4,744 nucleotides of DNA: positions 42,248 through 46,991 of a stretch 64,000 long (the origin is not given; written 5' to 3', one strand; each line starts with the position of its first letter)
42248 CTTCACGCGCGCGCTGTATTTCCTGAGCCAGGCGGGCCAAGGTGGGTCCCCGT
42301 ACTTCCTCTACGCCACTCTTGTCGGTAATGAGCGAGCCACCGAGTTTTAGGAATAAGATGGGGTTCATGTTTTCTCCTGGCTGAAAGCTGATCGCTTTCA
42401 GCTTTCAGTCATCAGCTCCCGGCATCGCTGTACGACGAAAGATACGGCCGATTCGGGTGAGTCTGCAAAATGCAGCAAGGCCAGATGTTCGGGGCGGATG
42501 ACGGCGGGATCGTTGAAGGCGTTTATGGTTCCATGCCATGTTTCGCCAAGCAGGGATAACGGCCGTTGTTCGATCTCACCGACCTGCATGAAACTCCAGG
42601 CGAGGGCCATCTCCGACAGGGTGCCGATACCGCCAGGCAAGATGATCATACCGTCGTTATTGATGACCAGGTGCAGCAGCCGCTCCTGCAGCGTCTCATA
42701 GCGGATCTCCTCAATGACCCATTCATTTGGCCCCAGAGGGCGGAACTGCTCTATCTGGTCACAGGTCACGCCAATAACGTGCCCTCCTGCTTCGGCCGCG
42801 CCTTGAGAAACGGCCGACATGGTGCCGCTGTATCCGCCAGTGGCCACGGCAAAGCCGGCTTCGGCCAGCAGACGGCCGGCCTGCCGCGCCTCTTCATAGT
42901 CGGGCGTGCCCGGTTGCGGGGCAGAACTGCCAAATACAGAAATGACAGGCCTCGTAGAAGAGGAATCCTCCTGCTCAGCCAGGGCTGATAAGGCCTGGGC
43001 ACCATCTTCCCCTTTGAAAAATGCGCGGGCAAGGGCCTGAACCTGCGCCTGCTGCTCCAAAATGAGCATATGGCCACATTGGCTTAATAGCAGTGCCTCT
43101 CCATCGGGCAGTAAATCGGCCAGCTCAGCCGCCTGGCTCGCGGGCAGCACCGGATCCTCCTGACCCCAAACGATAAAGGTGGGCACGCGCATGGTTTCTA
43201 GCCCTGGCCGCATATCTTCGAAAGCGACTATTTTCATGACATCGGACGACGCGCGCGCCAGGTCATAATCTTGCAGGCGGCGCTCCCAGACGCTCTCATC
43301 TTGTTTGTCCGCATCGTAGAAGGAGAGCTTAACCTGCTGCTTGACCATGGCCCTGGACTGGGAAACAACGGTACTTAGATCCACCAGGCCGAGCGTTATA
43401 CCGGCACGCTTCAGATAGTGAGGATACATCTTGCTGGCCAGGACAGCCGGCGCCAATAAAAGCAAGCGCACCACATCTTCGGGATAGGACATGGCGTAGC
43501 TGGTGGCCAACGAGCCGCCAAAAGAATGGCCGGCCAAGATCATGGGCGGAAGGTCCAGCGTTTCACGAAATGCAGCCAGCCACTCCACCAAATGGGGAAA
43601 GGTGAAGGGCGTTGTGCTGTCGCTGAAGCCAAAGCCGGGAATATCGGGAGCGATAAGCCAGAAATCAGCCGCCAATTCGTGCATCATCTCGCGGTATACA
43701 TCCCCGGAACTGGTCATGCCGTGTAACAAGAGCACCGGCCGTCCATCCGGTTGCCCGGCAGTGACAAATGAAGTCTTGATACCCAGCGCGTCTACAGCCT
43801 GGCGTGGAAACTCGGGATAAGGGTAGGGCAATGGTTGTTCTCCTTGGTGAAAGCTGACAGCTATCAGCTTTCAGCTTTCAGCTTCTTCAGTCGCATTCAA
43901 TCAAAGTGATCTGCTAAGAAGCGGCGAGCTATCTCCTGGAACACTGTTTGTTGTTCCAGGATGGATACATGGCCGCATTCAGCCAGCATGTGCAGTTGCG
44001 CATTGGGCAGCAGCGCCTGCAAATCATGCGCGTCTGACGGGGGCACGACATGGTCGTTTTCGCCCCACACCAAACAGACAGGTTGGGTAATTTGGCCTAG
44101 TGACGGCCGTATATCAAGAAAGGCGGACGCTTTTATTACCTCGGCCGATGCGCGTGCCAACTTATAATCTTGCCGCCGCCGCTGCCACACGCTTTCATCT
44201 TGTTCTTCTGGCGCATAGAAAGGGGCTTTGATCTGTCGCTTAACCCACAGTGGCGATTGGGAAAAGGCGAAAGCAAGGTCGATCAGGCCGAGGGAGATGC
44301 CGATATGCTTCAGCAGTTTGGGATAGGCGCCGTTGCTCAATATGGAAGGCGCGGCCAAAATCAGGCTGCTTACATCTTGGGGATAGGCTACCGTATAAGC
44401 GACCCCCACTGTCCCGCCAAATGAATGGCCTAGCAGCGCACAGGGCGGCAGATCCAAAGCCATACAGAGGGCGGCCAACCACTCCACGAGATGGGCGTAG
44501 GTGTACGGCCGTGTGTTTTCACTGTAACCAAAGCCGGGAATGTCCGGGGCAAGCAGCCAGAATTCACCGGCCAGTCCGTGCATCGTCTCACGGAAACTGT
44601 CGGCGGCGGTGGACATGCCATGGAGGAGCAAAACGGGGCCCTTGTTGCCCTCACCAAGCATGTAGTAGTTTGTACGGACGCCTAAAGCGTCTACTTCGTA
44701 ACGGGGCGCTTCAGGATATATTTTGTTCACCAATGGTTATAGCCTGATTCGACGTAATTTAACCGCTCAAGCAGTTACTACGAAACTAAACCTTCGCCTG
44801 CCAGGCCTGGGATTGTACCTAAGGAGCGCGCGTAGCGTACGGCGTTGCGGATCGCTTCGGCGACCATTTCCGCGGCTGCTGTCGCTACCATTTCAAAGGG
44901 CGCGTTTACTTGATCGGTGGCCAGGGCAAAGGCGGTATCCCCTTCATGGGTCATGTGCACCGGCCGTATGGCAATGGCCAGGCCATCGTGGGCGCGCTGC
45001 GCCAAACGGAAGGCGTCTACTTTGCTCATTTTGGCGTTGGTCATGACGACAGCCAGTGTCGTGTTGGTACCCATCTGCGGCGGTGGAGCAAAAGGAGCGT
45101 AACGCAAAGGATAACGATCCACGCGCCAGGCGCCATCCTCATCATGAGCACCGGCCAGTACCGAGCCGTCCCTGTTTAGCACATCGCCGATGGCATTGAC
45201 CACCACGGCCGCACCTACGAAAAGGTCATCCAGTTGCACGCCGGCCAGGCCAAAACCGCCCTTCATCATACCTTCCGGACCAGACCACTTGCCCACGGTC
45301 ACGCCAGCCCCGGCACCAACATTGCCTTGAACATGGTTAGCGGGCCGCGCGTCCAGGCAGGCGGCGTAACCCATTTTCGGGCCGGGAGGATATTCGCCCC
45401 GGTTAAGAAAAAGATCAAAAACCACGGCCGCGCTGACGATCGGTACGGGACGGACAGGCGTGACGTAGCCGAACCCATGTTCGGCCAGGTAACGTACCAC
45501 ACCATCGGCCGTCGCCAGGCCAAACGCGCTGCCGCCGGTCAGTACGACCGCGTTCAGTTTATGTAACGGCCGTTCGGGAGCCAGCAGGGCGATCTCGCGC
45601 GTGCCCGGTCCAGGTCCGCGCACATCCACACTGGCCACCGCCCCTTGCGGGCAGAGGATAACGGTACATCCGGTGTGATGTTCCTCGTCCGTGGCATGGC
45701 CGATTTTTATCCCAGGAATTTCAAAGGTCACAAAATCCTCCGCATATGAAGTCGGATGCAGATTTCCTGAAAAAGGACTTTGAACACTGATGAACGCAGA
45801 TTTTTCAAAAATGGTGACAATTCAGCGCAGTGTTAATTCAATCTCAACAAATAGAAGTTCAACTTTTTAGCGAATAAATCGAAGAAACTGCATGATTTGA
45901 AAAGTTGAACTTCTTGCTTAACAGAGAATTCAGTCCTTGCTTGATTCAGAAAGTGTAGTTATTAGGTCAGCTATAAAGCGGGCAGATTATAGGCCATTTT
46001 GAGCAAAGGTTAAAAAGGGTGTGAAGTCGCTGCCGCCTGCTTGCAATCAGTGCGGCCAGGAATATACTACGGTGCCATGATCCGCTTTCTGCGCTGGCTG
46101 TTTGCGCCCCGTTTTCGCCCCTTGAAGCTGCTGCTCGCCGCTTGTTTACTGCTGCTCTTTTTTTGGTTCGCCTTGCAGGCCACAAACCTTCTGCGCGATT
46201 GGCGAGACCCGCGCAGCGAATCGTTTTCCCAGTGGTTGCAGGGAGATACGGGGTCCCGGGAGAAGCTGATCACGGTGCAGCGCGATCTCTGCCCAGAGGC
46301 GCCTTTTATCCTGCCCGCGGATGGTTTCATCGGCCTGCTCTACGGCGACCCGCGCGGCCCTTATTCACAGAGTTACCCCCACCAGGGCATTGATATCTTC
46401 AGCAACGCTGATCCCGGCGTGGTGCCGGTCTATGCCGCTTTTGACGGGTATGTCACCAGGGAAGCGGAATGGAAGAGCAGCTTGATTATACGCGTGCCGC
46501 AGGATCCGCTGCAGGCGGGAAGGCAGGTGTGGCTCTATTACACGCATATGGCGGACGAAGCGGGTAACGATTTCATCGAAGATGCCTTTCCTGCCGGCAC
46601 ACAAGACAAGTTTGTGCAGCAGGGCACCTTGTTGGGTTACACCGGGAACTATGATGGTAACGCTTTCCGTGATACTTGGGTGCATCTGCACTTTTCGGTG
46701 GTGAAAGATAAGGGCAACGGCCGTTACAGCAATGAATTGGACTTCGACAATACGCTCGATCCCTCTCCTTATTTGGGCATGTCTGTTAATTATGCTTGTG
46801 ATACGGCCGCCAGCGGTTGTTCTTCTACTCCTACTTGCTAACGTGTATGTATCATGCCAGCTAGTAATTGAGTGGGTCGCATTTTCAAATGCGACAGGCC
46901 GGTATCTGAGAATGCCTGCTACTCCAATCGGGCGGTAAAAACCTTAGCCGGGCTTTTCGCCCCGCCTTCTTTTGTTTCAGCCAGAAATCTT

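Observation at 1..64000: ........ is a highly iterated octamer palindrome (HIP-like) in this genome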

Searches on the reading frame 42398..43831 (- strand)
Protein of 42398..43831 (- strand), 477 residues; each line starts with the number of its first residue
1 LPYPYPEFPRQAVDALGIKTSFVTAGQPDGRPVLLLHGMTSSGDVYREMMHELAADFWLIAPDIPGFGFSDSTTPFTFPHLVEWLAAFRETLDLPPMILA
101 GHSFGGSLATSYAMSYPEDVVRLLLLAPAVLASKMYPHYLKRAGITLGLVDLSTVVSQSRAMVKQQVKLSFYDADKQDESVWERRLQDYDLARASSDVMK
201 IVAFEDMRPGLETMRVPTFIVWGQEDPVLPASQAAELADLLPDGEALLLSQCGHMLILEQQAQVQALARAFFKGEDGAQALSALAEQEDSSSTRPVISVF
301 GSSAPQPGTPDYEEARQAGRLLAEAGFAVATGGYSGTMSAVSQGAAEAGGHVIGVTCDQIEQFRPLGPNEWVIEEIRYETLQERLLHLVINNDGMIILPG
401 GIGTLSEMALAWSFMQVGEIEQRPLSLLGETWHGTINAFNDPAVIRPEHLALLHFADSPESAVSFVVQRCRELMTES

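Call 6: search_protein_families(library=pfam, proteins=[window:42398-43831:-])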
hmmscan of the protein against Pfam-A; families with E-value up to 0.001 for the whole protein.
window:42398-43831:- (477 aa): 8 families
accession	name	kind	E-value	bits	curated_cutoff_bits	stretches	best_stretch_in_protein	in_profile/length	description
PF00561.26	Abhydrolase_1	-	3e-29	102.9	25.8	1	32-259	2-243/245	alpha/beta hydrolase fold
PF12697.13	Abhydrolase_6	-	1.1e-21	79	26.3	1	33-264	1-214/217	Alpha/beta hydrolase family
PF12146.15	Hydrolase_4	-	9.6e-21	74.6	27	1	33-261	7-239/239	Serine aminopeptidase, S33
PF18306.6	LDcluster4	-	3.6e-19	69.3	26.3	1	296-413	3-115/151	SLOG cluster4 family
PF03641.19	Lysine_decarbox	-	9.7e-19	68.3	27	1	338-463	1-128/131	Possible lysine decarboxylase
PF06821.19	Ser_hydrolase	-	6.9e-07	29.8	22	0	77-134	35-98/172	Serine hydrolase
PF00975.26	Thioesterase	-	3.7e-05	24.5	26.4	1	32-114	2-85/226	Thioesterase domain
PF00756.26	Esterase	-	0.00066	20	22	1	80-169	101-154/251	Putative esterase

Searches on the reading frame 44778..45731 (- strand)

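Call 69: search_protein_families(library=pfam, proteins=[window:44778-45731:-], max_evalue=0.001)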
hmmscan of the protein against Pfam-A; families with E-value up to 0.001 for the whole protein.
window:44778-45731:- (317 aa): 1 family
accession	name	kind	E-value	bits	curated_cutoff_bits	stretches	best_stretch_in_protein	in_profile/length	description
PF03576.19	Peptidase_S58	-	5.9e-41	141.4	23.9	1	5-305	6-300/307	Peptidase family S58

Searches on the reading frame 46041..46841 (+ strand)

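Call 69: search_protein_families(library=pfam, proteins=[window:46041-46841:+], max_evalue=0.001)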
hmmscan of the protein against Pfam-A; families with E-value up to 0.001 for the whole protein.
window:46041-46841:+ (266 aa): 1 family
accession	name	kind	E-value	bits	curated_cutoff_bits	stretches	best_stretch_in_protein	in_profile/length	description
PF01551.29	Peptidase_M23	-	7e-07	29.8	28.7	1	113-224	2-91/96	Peptidase family M23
